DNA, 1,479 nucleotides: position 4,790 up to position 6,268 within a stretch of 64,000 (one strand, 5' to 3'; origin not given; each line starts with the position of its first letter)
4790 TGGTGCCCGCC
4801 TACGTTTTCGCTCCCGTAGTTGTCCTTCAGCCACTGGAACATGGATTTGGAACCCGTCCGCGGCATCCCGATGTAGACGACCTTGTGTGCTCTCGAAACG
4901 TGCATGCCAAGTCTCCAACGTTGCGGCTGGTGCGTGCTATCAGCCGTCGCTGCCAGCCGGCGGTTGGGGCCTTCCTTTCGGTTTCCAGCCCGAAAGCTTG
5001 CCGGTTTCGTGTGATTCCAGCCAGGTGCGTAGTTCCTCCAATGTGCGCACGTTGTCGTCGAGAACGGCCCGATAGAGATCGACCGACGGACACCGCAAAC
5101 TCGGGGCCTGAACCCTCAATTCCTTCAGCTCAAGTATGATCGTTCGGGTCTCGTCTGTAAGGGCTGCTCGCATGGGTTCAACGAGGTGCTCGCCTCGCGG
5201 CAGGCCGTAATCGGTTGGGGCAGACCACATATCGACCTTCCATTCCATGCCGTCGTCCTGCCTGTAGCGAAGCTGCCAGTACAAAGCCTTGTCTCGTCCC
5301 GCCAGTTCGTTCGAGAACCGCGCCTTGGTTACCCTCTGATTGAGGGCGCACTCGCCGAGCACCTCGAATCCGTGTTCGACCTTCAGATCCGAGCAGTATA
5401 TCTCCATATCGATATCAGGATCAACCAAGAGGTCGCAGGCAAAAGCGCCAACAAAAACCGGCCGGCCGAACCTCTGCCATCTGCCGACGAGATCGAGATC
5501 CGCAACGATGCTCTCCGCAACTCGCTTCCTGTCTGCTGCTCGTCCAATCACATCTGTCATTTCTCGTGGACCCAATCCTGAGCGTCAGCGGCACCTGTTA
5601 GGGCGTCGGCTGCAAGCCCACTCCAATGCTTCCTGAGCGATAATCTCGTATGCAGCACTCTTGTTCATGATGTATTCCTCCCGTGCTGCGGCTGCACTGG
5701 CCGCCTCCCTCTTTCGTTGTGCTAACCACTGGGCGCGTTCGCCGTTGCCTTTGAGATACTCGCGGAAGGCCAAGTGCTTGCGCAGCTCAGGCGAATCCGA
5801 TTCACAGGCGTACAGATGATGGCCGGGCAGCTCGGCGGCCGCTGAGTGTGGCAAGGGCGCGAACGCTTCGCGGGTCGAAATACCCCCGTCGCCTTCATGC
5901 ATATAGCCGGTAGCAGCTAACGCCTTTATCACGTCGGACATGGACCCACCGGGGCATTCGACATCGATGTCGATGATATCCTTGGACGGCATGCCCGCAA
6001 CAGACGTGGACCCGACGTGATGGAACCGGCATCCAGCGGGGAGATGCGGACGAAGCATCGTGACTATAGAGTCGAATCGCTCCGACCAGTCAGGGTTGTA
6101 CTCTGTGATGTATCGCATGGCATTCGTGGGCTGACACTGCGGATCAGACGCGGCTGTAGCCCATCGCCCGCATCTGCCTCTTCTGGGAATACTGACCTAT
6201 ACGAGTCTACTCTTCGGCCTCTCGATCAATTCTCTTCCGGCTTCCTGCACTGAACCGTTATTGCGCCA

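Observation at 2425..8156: Tight co-directional cassette of seven small-molecule-modifying enzymes, a candidate multi-drug or xenobiotic inactivation island (or an orphan tailoring cassette)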

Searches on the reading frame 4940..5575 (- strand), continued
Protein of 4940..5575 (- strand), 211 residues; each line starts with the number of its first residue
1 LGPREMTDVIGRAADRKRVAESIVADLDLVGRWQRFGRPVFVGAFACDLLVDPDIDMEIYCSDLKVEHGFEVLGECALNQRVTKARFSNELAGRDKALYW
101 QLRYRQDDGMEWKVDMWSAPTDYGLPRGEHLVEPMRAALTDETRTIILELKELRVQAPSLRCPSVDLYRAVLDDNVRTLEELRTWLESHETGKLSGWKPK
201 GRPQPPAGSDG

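Call 45: search_protein_families(library=pfam, alignment_id=A3, max_evalue=0.001)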
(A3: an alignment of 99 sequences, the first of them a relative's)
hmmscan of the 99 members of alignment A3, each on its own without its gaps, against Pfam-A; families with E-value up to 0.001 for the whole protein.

A. member 1, L004:29-1234:+ (401 aa): 0 families

B. families by the number of members that match (of 99 scanned): 141 families (the first 25 are shown)
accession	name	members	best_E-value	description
PF13302.13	Acetyltransf_3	6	3.4e-26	Acetyltransferase (GNAT) domain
PF00583.31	Acetyltransf_1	6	3.3e-24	Acetyltransferase (GNAT) family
PF08241.18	Methyltransf_11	4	2.5e-23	Methyltransferase domain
PF13649.12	Methyltransf_25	4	3.8e-23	Methyltransferase domain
PF08242.18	Methyltransf_12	4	5.2e-19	Methyltransferase domain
PF13847.12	Methyltransf_31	4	1.7e-18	Methyltransferase domain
PF01209.24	Ubie_methyltran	4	2.9e-18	ubiE/COQ5 methyltransferase family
PF13489.12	Methyltransf_23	4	8e-18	Methyltransferase domain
PF07719.23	TPR_2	3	1.6e-21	Tetratricopeptide repeat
PF13508.13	Acetyltransf_7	3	1.4e-16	Acetyltransferase (GNAT) domain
PF13428.12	TPR_14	3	8e-16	Tetratricopeptide repeat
PF13673.13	Acetyltransf_10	3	3.2e-14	Acetyltransferase (GNAT) domain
PF13420.13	Acetyltransf_4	3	2.1e-11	Acetyltransferase (GNAT) domain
PF13238.12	AAA_18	3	2.7e-07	AAA domain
PF13523.12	Acetyltransf_8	3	0.00014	Acetyltransferase (GNAT) domain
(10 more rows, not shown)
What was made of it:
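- GNAT and methyltransferase families are the commonest (call 45).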

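Call 51: find_related_loci(query=window:4940-5575:-, collection=metagenome_contigs, flank=10000)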
Query window:4940-5575:- (211 aa) in metagenome_contigs; peptide patterns used: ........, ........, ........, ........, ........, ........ (x = any residue, [..] = any of these).
96 stretches matched a pattern; 31 encode a relative of the query (tblastn E <= 1e-3); 31 distinct loci.
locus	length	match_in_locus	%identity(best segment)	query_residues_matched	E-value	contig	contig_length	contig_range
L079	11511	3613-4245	84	1-211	3e-118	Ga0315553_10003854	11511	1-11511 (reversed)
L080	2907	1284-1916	82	1-211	5e-119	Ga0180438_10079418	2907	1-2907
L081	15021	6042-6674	81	1-211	8e-114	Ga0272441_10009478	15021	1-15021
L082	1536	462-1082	76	5-211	6e-114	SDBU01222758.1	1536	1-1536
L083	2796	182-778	68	4-201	3e-93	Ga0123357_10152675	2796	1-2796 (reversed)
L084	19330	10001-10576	69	13-208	7e-91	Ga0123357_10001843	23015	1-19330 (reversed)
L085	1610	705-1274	69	5-194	4e-91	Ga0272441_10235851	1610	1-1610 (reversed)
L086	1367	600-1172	62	9-199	6e-86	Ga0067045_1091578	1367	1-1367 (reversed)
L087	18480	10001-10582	62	6-199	2e-80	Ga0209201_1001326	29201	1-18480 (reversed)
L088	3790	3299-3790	71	12-175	1e-77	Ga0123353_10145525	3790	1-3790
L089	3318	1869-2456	60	4-199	3e-76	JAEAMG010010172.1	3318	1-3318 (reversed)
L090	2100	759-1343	60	5-199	2e-78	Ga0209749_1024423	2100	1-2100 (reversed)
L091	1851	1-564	58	12-200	5e-78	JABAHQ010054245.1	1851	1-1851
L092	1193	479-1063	57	5-199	3e-78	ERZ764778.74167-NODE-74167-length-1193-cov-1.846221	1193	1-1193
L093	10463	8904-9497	54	2-199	1e-68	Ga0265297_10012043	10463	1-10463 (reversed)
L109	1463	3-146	75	164-211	1e-17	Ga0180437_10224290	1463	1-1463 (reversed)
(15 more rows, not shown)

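Call 64: search_protein_families(library=pfam, proteins=[L048:9360-9755:+, L048:10927-11466:+, L049:9535-9891:+, L049:10601-11422:+, L051:9288-9872:+, L052:9362-9961:+, L052:10585-11172:+, L054:9575-9886:+, L054:10810-11349:+, L045:9293-9895:+], max_evalue=0.001)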
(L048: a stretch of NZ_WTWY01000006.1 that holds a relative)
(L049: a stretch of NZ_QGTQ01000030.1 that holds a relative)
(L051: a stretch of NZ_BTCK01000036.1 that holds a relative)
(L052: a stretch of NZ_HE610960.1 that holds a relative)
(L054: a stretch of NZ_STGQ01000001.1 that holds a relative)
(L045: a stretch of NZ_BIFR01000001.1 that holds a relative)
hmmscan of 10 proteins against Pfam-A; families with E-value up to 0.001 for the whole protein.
L048:9360-9755:+ (131 aa): 0 families

L048:10927-11466:+ (179 aa): 1 family
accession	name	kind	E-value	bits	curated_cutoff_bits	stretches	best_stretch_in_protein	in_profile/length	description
PF14101.11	DUF4275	-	1.1e-30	107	27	1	50-175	7-139/139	Domain of unknown function (DUF4275)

L049:9535-9891:+ (118 aa): 1 family
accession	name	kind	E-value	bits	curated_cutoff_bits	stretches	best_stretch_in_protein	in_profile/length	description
PF01965.30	DJ-1_PfpI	-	5.5e-11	43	26.6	1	9-90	82-164/165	DJ-1/PfpI family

L049:10601-11422:+ (273 aa): 3 families
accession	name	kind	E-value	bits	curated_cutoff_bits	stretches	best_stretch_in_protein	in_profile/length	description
PF13427.11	AadA_C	-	2.8e-10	40.7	22.2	1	193-262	33-98/103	Aminoglycoside adenylyltransferase, C-terminal domain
PF18765.7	Polbeta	-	0.00061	20.3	26.9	1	30-77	12-58/93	Polymerase beta, Nucleotidyltransferase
PF01909.29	NTP_transf_2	-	0.00092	20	21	0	23-69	7-54/93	Nucleotidyltransferase domain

L051:9288-9872:+ (194 aa): 1 family
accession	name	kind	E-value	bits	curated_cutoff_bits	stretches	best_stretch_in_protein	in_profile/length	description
PF01965.30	DJ-1_PfpI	-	8.1e-20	71.7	26.6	1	2-165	2-163/165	DJ-1/PfpI family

L052:9362-9961:+ (199 aa): 2 families
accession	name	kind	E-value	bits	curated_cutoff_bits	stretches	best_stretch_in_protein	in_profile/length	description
PF13671.12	AAA_33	-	5.7e-09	36.9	27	1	6-144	2-140/143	AAA domain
PF13238.12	AAA_18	-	2.7e-07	31.5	29.4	1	8-130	3-116/128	AAA domain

L052:10585-11172:+ (195 aa): 3 families
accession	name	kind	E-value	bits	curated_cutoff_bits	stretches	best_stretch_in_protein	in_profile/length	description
PF13302.13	Acetyltransf_3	-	3.4e-26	93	25.4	1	25-166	1-136/138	Acetyltransferase (GNAT) domain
PF00583.31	Acetyltransf_1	-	3.8e-09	37.3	20.7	1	71-166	23-115/116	Acetyltransferase (GNAT) family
PF13420.13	Acetyltransf_4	-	0.00089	19.8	24.3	0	48-175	10-142/155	Acetyltransferase (GNAT) domain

L054:9575-9886:+ (103 aa): 0 families

L054:10810-11349:+ (179 aa): 5 families
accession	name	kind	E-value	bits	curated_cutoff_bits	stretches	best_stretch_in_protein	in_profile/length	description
PF13242.12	Hydrolase_like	-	1.6e-15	57.2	22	1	92-169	2-75/75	HAD-hyrolase-like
PF00702.32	Hydrolase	-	6.9e-11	43.3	26.4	1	28-132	97-191/191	haloacid dehalogenase-like hydrolase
PF13419.12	HAD_2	-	7.7e-09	36.3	23.8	1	24-138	74-178/178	Haloacid dehalogenase-like hydrolase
PF08645.17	PNK3P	-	0.00024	21.3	22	1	35-121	35-127/161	Polynucleotide kinase 3 phosphatase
PF13344.12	Hydrolase_6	-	0.00035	21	27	1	9-77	2-57/101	Haloacid dehalogenase-like hydrolase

L045:9293-9895:+ (200 aa): 5 families
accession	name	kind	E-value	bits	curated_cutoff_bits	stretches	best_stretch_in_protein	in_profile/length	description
PF13671.12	AAA_33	-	3.1e-11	44.2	27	1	17-141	1-123/143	AAA domain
PF13238.12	AAA_18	-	1e-05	26.4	29.4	1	18-104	1-89/128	AAA domain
PF13191.12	AAA_16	-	0.00032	21.7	32.6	0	15-40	24-49/167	AAA ATPase domain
PF06414.18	Zeta_toxin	-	0.00036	20.5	22.3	1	15-103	16-111/199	Zeta toxin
PF13401.12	AAA_22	-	0.00061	20.5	27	0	17-40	7-30/130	AAA domain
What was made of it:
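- Closest known: Chromosomal runs of antibiotic-modifying-enzyme homologues. Same: NT2 homologues in Paenibacillus sit among DJ-1, AadA-like nucleotidyltransferase, GNAT, AAA_33 kinase and HAD genes (call 64).
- The Paenibacillus neighbours are DJ-1, an AadA-like nucleotidyltransferase, a GNAT, an AAA_33 kinase and a HAD hydrolase (call 64).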

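Call 71: search_dna_similar(query=window:4940-5575:-, collection=plasmids, mode=protein, max_rows=12)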
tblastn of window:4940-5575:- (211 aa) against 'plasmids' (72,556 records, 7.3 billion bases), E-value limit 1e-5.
Records with a match: 14; places in all: 21; records where one place covers at least 80% of the query: 13.
Best place of each record, by identity: <60% 14.
By first word of the organism name: Streptomyces 7; Streptantibioticus 2; Rhizobium 2; Bacillus 1; Phocaeicola 1; Parabacteroides 1.
By predicted mobility (MOB-suite, as given by PLSDB): non-mobilizable 11; mobilizable 2; conjugative 1.
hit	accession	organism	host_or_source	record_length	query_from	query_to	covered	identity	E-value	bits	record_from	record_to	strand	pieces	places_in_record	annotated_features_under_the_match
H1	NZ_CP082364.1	Bacillus badius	bacterial cell,soil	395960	8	200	91%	30.1%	6e-22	100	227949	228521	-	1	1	hypothetical protein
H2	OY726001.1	Phocaeicola massiliensis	-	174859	4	199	93%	29.5%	2e-15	81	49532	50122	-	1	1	record has no annotation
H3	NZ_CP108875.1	Streptomyces sp. NBC_00826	-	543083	5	186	86%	28.4%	3e-8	60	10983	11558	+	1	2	hypothetical protein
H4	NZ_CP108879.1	Streptomyces sp. NBC_00822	-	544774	5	186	86%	28.4%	3e-8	60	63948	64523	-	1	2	hypothetical protein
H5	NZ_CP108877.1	Streptomyces sp. NBC_00825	-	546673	5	186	86%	28.4%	3e-8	60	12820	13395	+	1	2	hypothetical protein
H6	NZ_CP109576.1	Streptomyces sp. NBC_01369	-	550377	5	186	86%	28.4%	3e-8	60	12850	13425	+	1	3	hypothetical protein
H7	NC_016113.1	Streptantibioticus cattleyicolor NRRL 8057 = DSM 46488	-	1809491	20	199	85%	28.6%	3e-10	66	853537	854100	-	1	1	none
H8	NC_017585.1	Streptantibioticus cattleyicolor NRRL 8057 = DSM 46488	-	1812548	20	199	85%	28.6%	3e-10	66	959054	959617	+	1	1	none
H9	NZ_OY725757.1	Parabacteroides distasonis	-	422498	6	199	92%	26.5%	8e-15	79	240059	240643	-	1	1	hypothetical protein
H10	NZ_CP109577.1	Streptomyces sp. NBC_01369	-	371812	5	186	86%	27.8%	7e-8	59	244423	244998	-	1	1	hypothetical protein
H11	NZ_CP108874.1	Streptomyces sp. NBC_00826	-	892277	5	186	86%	27.8%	7e-8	59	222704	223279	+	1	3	hypothetical protein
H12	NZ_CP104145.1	Rhizobium sullae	Sulla coronaria,cell culture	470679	6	185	85%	28.0%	2e-9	64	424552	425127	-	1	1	hypothetical protein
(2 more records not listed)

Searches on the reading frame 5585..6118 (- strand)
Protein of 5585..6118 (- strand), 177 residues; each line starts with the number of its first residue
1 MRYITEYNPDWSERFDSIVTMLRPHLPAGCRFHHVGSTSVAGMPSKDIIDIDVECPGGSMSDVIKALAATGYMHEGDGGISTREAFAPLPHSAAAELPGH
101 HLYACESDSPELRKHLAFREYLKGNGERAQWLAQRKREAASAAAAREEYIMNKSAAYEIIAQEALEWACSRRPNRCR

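Call 3: search_protein_families(library=pfam, proteins=[window:5585-6118:-], max_evalue=0.01)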
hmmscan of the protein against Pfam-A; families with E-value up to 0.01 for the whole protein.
window:5585-6118:- (177 aa): 1 family
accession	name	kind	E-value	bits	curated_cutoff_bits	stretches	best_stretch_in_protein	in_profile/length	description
PF04229.20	GrpB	-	1.8e-33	116.4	25.5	1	4-158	4-154/159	GrpB protein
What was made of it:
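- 5585..6118 (-): GrpB-family protein with a nucleotidyltransferase fold and no known substrate. Block 3, together with NT2. Pfam GrpB 1.8e-33 (call 3).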

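Call 4: search_protein_families(library=ncbifam, proteins=[window:5585-6118:-], max_evalue=0.01)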
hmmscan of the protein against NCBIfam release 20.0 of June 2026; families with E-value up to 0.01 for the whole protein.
window:5585-6118:- (177 aa): 1 family
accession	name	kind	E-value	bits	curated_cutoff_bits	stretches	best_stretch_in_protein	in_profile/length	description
NF002879.0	PRK03333.1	equivalog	4.9e-13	48.9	215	1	5-169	215-389/395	dephospho-CoA kinase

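Call 7: search_protein_families(library=padloc, proteins=[window:5585-6118:-], max_evalue=0.01)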
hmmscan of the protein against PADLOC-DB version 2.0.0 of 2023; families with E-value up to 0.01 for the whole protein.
window:5585-6118:- (177 aa): 0 families

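Call 10: find_encoding_contigs(protein=window:5585-6118:-, flank=10000, max_places=6)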
Protein window:5585-6118:- (177 aa): 1 contig read that carries it; 1 place shown.
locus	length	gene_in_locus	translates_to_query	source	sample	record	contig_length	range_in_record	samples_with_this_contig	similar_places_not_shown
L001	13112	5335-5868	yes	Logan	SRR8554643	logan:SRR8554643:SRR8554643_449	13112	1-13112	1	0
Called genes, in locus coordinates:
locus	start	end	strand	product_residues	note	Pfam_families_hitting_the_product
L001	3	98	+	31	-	?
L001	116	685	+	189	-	-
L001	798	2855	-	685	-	PF16875:Glyco_hydro_36N, PF02065:Melibiase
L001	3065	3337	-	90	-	-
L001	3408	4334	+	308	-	PF01636:APH, PF19974:TCAD9 (faint)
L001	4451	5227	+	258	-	PF13489:Methyltransf_23 (weak), PF13649:Methyltransf_25, PF13847:Methyltransf_31, PF08241:Methyltransf_11, PF08242:Methyltransf_12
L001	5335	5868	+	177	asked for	PF04229:GrpB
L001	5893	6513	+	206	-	-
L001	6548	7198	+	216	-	-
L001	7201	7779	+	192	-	PF00857:Isochorismatase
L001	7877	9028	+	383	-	-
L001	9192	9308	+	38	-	-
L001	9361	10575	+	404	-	-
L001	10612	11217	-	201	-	-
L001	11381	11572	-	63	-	-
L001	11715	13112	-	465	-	?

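Call 35: search_protein_families(library=pfam, proteins=[L001:11715-13112:-, L001:11381-11572:-], max_evalue=0.01)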
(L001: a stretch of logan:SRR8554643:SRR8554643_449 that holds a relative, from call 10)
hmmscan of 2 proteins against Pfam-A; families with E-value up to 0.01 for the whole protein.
L001:11715-13112:- (465 aa): 3 families
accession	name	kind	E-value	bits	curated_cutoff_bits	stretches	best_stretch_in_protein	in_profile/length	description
PF00919.26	UPF0004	-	3.2e-28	98.1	27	1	1-93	8-98/98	Uncharacterized protein family UPF0004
PF04055.27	Radical_SAM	-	6.5e-25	88.7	29.5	1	155-326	2-165/166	Radical SAM superfamily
PF01938.26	TRAM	-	7.4e-08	32.6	21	1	417-460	17-60/61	TRAM domain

L001:11381-11572:- (63 aa): 1 family
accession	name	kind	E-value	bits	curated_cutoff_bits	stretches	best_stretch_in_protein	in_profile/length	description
PF13701.12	DDE_Tnp_1_4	-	0.0053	15.5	34.7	0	42-62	138-158/435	Transposase DDE domain group 1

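Call 68: search_solved_structures(query=window:5585-6118:-, max_evalue=0.001)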
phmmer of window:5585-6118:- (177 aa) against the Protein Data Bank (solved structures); distinct sequences matched with E-value up to 0.001: 1.
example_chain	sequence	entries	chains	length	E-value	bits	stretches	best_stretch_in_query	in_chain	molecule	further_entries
2nrk_A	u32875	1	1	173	1.5e-14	57.4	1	3-166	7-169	Hypothetical protein GrpB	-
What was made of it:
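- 5585..6118 (-): PDB 2NRK 1.5e-14 (call 68).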
